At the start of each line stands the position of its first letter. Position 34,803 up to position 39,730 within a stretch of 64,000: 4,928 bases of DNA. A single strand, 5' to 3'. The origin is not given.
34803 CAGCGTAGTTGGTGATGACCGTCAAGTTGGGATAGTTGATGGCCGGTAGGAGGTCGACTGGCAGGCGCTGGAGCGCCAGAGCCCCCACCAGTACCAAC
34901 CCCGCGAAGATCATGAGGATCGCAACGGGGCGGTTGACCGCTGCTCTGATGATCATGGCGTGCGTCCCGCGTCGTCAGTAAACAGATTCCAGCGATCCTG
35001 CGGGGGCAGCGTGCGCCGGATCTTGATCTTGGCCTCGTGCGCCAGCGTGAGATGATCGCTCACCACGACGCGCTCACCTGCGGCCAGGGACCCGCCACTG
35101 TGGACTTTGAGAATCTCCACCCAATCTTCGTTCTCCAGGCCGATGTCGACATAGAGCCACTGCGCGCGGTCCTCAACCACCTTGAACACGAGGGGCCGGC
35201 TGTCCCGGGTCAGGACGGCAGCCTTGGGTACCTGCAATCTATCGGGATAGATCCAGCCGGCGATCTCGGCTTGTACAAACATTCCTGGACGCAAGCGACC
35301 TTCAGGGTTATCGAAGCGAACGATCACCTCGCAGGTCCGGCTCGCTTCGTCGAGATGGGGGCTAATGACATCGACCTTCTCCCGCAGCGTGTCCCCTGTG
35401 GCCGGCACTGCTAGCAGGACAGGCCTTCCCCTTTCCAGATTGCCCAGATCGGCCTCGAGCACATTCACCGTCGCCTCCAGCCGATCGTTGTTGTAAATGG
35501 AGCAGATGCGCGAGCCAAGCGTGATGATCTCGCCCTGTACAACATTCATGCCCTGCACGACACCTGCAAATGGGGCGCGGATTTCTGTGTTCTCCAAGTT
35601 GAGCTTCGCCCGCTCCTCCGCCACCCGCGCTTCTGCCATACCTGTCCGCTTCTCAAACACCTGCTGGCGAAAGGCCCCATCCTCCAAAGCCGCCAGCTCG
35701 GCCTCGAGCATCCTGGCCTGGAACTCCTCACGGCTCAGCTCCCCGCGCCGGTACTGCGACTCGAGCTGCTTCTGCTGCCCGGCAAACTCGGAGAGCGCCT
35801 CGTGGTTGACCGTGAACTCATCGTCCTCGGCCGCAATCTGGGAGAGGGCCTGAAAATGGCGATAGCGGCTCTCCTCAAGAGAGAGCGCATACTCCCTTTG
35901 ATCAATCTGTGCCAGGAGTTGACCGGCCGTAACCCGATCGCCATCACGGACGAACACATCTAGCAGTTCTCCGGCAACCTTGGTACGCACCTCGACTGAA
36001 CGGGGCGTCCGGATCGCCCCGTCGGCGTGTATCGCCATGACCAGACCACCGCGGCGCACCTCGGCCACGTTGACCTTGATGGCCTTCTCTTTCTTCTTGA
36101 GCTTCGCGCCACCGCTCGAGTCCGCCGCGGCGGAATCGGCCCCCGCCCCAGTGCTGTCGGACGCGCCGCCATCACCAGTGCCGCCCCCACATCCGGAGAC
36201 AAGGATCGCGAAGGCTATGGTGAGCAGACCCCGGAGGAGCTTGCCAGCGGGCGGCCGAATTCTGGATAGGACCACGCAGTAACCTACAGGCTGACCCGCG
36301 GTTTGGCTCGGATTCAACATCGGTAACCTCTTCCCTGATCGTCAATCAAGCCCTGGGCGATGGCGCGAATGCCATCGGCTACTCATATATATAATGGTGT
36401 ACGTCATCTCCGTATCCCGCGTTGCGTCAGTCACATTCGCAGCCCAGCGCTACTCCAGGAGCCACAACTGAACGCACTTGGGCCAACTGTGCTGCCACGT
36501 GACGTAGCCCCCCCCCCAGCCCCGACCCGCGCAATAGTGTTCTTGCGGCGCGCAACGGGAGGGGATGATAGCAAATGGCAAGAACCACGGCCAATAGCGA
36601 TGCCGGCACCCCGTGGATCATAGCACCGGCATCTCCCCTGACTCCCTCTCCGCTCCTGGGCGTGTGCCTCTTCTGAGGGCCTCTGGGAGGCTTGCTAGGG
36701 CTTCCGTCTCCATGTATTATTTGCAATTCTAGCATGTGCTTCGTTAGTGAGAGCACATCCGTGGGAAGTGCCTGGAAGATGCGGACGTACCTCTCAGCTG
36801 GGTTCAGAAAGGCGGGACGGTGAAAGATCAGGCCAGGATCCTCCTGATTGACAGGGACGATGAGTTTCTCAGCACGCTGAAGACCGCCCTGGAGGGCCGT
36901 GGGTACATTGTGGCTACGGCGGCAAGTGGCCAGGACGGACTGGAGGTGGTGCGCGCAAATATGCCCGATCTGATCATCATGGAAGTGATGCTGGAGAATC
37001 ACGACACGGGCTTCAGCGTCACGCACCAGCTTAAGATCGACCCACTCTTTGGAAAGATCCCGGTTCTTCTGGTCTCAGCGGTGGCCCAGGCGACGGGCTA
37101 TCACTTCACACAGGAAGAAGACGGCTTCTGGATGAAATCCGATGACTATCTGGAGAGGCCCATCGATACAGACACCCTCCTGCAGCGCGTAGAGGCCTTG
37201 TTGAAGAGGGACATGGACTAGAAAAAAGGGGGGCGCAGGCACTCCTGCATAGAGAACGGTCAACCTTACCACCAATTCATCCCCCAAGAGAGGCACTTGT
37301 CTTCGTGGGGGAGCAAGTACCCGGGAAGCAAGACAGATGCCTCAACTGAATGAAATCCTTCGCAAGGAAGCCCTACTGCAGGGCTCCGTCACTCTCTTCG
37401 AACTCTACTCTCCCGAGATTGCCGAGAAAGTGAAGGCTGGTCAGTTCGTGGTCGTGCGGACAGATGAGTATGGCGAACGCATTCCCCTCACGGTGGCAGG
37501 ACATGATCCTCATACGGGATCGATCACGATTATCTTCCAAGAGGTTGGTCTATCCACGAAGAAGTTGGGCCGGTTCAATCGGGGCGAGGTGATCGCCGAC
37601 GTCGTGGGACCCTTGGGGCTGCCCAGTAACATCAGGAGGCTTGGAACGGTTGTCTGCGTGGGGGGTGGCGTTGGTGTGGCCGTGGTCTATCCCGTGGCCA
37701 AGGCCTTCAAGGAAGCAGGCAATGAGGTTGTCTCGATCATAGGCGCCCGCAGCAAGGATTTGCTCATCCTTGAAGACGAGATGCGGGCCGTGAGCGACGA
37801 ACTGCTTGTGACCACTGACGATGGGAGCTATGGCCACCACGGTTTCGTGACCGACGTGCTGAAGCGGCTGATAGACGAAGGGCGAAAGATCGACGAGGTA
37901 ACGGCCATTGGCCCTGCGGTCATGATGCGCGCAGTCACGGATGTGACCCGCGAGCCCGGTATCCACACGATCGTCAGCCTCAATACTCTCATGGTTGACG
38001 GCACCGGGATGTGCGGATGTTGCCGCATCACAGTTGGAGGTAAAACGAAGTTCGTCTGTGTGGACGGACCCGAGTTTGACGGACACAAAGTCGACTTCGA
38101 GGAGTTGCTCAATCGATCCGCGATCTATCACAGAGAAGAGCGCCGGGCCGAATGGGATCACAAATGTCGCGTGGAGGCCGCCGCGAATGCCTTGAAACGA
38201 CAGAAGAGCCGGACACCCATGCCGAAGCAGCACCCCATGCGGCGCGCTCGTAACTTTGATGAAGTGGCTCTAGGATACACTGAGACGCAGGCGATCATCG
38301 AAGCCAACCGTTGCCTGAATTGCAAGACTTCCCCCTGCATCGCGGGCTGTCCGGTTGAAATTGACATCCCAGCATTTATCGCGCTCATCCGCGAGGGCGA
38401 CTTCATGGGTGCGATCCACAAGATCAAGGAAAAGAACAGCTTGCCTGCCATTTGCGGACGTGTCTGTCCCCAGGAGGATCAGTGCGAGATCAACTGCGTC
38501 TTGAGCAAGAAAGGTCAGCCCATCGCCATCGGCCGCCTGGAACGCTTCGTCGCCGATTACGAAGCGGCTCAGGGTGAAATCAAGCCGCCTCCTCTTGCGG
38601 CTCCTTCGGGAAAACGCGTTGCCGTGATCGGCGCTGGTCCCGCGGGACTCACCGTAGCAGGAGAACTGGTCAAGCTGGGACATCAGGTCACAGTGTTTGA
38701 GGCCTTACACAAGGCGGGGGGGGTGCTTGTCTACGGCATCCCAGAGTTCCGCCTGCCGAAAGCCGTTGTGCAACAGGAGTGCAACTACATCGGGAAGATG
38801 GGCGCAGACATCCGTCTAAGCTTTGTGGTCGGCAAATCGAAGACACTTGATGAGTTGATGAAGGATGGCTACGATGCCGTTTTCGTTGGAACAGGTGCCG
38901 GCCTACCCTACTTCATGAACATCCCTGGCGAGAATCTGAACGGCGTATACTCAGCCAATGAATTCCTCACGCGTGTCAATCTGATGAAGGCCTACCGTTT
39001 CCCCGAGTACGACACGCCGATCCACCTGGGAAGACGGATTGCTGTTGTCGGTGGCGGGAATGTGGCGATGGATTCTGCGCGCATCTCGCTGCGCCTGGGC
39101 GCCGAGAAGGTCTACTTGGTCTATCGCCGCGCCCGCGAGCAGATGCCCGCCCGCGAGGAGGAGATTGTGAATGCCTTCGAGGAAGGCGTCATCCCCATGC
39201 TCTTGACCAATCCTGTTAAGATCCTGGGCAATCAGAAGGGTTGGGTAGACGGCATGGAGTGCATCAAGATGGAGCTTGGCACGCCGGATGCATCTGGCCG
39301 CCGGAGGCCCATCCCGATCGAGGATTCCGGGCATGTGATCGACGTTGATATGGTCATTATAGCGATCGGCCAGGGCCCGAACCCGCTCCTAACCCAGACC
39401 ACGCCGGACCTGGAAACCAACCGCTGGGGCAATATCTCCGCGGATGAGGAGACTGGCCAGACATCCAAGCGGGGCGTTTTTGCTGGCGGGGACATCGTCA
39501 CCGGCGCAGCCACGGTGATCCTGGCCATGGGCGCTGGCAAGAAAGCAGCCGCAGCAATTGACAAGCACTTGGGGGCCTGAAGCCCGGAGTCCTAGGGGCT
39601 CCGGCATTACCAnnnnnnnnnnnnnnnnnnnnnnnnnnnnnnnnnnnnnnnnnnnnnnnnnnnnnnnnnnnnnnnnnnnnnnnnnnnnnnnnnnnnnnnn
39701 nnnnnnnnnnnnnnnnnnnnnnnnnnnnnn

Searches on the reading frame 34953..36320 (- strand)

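Call 32: search_protein_families(library=pfam, proteins=[window:34953-36320:-], max_evalue=0.0001)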
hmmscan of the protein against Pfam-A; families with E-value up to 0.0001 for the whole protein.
window:34953-36320:- (455 aa): 4 families
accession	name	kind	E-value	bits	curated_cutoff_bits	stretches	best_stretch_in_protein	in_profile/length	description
PF16576.10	HlyD_D23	-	2.9e-26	92.5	30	1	107-349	18-214/214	Barrel-sandwich domain of CusB or HlyD membrane-fusion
PF13437.12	HlyD_3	-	4.9e-19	69.5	22.2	1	247-346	2-106/106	HlyD family secretion protein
PF13533.13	Biotin_lipoyl_2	-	9.3e-09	35.3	29.8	1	109-140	1-32/32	Biotin-lipoyl like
PF00364.28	Biotin_lipoyl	-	3.7e-05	23.9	22.1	0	108-139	42-73/73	Biotin-requiring enzyme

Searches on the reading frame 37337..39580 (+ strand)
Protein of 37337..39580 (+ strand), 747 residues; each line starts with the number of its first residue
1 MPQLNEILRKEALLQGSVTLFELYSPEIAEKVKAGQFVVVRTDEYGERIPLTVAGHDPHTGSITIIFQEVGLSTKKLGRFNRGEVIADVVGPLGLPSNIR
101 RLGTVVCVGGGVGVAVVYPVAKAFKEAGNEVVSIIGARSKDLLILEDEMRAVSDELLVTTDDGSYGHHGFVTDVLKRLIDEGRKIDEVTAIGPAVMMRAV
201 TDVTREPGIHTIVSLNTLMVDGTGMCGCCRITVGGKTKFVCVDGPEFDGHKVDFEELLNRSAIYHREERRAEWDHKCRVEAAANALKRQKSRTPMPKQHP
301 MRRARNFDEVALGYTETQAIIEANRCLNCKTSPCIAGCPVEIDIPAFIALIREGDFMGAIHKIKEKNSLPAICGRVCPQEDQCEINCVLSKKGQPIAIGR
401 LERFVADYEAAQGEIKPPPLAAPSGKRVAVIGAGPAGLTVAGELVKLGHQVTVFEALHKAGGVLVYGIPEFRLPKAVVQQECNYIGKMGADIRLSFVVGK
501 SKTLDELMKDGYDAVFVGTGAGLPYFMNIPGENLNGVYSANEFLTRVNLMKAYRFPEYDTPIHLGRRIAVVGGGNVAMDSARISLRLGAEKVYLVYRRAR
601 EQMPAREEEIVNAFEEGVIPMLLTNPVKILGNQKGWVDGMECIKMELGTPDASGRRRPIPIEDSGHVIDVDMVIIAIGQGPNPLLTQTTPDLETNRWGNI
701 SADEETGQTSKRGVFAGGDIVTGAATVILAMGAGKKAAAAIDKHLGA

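Call 32: search_protein_families(library=pfam, proteins=[window:37337-39580:+], max_evalue=0.0001)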
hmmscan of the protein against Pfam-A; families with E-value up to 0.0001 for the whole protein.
window:37337-39580:+ (747 aa): 7 families
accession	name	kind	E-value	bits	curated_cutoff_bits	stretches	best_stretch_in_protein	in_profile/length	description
PF14691.11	Fer4_20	-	2.2e-43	147.1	25.8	1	303-412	1-111/113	Dihydroprymidine dehydrogenase domain II, 4Fe-4S cluster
PF07992.20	Pyr_redox_2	-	6.1e-38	131.3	26.1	2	427-734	2-291/291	Pyridine nucleotide-disulphide oxidoreductase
PF10418.14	DHODB_Fe-S_bind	-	5e-12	45.8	23.9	1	216-253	1-41/41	Iron-sulfur cluster binding domain of dihydroorotate dehydrogenase B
PF00070.33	Pyr_redox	-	2.3e-10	41.3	22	1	427-458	1-32/82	Pyridine nucleotide-disulphide oxidoreductase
PF13738.12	Pyr_redox_3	-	3.4e-09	36.8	30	0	515-718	128-305/305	Pyridine nucleotide-disulphide oxidoreductase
PF13450.12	NAD_binding_8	-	2.3e-06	28.2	21.9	1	430-462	1-33/68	NAD(P)-binding Rossmann-like domain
PF01266.30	DAO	-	4.3e-05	23.6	27.9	0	427-460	1-34/353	FAD dependent oxidoreductase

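Call 54: search_protein_families(library=ncbifam, proteins=[window:37337-39580:+], max_evalue=1e-20)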
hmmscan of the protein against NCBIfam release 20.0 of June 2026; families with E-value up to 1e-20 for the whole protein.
window:37337-39580:+ (747 aa): 19 families
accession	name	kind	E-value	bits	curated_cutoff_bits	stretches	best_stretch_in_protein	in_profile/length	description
NF009414.0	PRK12778.1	equivalog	0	1084.5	1103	1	5-745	2-749/752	bifunctional dihydroorotate dehydrogenase B NAD binding subunit/NADPH-dependent glutamate synthase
NF009413.0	PRK12775.1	equivalog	4.2e-255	849.2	1895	1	6-745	3-754/1006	putative trifunctional 2-polyprenylphenol hydroxylase/glutamate synthase subunit beta/ferritin domain-containing protein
NF009415.0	PRK12779.1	equivalog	1.7e-186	621.9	1519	2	335-742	211-623/944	putative bifunctional glutamate synthase subunit beta/2-polyprenylphenol hydroxylase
TIGR01316.1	gltA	equivalog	1.8e-184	613.7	471.75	1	301-745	3-449/449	NADPH-dependent glutamate synthase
NF004862.0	PRK06222.1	subfamily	2.7e-120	401.1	220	1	5-279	2-275/281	sulfide/dihydroorotate dehydrogenase-like FAD/NAD-binding protein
NF009410.0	PRK12771.1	subfamily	9.5e-119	397.5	516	1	331-746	47-446/566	NAD(P)-binding protein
NF009454.0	PRK12814.1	equivalog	1.2e-116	390.7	916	1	332-745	102-500/657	putative NADPH-dependent glutamate synthase small subunit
TIGR01318.1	gltD_gamma_fam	subfamily_domain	3.4e-111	372.1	482.95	1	290-745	6-465/467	glutamate synthase, small subunit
NF009408.0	PRK12769.1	equivalog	7.3e-107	358.1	1003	1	270-746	171-652/659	formate-dependent uric acid utilization protein AegA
NF009451.0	PRK12809.1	equivalog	6e-91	305.6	1154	1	283-739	167-628/639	formate-dependent uric acid utilization protein YgfT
TIGR03315.1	Se_ygfK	equivalog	2.6e-89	299.9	835.3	1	325-741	438-835/1012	putative selenate reductase subunit YgfK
NF010590.0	PRK13984.1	equivalog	8.4e-89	298.3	946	1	290-745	156-606/611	putative oxidoreductase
TIGR01317.1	GOGAT_sm_gam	subfamily_domain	2e-78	264.4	447.7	1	294-745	12-478/485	glutamate synthase small subunit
NF009409.0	PRK12770.1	subfamily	3.5e-78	263.2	343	1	422-745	15-350/360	putative glutamate synthase subunit beta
NF045663.1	diclust_near_Sec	equivalog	1.7e-44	152.1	530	1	323-521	9-199/759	pyridine nucleotide-disulfide oxidoreductase/dicluster-binding protein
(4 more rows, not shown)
